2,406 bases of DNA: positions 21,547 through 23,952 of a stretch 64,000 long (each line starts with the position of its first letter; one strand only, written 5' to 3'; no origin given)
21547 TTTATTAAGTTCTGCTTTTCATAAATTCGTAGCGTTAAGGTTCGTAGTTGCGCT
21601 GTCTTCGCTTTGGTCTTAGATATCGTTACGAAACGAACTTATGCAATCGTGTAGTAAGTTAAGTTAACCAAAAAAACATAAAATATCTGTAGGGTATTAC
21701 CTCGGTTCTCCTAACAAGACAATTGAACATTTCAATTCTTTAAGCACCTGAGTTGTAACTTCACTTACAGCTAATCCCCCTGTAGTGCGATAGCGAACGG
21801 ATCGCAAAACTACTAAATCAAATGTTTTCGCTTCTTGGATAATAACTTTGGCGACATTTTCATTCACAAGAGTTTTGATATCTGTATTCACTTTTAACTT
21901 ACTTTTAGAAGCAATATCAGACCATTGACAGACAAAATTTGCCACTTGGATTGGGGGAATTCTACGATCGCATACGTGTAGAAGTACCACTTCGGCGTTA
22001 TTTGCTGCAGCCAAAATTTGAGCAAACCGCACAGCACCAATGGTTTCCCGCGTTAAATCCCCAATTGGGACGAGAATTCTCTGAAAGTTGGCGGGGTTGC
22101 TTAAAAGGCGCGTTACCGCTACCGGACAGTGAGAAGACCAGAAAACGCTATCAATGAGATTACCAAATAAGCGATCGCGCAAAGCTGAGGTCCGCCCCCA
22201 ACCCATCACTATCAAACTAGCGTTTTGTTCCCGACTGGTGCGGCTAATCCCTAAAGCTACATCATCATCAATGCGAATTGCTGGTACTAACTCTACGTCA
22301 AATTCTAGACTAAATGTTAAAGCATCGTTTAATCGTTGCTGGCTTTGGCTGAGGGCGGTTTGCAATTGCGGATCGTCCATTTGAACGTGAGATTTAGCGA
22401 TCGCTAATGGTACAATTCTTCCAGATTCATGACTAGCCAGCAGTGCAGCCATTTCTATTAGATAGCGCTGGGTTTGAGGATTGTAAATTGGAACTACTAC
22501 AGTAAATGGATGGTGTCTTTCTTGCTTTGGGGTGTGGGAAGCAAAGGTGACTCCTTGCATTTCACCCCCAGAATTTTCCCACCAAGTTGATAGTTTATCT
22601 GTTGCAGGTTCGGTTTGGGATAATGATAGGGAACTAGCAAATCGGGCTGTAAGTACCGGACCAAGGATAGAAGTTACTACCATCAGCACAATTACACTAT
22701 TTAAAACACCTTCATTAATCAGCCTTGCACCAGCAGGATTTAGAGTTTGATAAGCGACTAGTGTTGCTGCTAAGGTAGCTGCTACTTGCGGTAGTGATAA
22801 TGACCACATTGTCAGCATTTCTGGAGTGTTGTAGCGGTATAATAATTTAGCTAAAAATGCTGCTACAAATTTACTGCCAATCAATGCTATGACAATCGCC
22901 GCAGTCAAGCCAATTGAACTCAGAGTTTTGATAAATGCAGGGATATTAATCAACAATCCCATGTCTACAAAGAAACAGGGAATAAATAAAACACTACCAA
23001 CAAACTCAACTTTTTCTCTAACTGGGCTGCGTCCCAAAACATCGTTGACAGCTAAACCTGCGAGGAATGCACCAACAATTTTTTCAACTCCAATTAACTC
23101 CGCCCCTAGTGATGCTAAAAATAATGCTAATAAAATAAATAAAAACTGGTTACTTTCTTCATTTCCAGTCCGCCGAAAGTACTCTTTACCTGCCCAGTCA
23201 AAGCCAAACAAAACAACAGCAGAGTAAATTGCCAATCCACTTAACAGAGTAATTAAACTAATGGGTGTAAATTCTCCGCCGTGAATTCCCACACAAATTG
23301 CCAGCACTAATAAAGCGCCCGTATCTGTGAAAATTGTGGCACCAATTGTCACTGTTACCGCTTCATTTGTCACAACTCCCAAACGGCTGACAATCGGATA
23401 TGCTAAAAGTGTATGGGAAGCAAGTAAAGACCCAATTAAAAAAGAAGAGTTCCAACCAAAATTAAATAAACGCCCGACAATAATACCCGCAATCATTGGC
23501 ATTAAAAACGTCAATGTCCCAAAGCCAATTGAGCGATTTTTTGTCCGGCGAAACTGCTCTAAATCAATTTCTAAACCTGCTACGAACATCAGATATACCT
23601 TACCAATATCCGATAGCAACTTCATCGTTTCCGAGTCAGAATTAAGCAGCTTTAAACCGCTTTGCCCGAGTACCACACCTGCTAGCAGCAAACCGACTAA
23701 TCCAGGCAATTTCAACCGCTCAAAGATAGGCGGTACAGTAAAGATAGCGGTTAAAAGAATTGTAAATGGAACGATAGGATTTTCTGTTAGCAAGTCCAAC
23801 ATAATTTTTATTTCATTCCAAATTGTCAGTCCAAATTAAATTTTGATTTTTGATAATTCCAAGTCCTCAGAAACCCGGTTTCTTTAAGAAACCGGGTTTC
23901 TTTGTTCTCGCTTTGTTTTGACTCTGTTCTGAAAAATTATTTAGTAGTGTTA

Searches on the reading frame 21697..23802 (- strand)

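Call 49: search_protein_families(library=pfam, proteins=[window:21697-23802:-], max_evalue=0.00001)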
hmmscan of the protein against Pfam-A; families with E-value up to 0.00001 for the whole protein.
window:21697-23802:- (701 aa): 2 families
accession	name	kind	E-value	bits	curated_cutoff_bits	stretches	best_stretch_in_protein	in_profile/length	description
PF00999.27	Na_H_Exchanger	-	4.6e-62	210.5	26.2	1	19-384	3-373/375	Sodium/hydrogen exchanger, transmembrane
PF00582.32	Usp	-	1.2e-27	97.7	24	2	434-565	4-141/141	Universal stress protein family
